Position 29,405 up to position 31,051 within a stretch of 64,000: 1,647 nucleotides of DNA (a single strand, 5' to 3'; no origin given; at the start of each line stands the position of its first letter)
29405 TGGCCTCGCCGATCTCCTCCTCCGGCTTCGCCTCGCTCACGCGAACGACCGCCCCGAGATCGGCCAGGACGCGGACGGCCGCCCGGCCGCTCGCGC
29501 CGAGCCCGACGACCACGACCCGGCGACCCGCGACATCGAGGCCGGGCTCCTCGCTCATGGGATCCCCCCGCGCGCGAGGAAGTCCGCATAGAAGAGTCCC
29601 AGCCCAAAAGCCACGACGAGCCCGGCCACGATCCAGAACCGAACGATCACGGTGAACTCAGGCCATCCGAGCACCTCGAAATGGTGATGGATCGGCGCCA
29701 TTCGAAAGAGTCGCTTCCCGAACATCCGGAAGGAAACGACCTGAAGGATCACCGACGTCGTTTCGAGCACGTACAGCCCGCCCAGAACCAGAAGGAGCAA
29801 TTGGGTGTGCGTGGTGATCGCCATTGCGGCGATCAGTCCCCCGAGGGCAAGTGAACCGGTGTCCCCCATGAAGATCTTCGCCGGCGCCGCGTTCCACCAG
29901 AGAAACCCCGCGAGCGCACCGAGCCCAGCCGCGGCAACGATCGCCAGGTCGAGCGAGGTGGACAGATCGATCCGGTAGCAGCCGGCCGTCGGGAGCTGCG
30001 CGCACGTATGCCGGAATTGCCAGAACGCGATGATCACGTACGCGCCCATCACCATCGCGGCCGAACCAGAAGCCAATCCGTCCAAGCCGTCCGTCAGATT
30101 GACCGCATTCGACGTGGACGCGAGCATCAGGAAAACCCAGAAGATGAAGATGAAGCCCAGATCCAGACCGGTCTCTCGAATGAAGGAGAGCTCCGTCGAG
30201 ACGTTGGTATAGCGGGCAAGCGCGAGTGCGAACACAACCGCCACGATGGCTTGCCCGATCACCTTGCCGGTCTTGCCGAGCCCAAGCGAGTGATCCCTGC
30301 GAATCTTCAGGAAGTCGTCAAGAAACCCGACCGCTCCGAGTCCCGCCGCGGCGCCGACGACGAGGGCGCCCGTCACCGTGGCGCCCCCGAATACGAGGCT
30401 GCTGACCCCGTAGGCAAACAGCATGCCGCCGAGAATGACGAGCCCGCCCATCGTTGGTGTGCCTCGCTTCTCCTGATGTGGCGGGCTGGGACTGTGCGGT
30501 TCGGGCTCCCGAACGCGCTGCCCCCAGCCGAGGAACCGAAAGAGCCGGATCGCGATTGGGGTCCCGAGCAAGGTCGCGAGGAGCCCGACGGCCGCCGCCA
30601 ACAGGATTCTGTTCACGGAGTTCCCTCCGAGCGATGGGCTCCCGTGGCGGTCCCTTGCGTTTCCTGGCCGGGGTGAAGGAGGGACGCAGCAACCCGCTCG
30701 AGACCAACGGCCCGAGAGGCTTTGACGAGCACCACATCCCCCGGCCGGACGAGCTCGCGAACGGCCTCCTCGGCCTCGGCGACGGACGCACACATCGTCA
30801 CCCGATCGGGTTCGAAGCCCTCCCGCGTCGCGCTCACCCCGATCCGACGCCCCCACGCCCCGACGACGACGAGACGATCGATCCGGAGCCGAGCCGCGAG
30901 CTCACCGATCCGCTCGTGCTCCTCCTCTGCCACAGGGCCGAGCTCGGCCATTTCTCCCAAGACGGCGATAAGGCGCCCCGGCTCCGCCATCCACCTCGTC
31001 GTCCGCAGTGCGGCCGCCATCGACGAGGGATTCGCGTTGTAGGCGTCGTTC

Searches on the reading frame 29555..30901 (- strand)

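Call 54: search_protein_families(library=pfam, proteins=[window:29555-30901:-], max_evalue=0.00001)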
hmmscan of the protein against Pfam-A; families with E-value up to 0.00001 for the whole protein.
window:29555-30901:- (448 aa): 2 families
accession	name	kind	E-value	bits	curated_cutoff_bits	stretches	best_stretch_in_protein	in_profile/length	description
PF00953.26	Glycos_transf_4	-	1.7e-33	116.3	27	1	181-364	4-159/160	Glycosyl transferase family 4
PF10555.14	MraY_sig1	-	4.6e-06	26.3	20.1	0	145-157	1-13/13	Phospho-N-acetylmuramoyl-pentapeptide-transferase signature 1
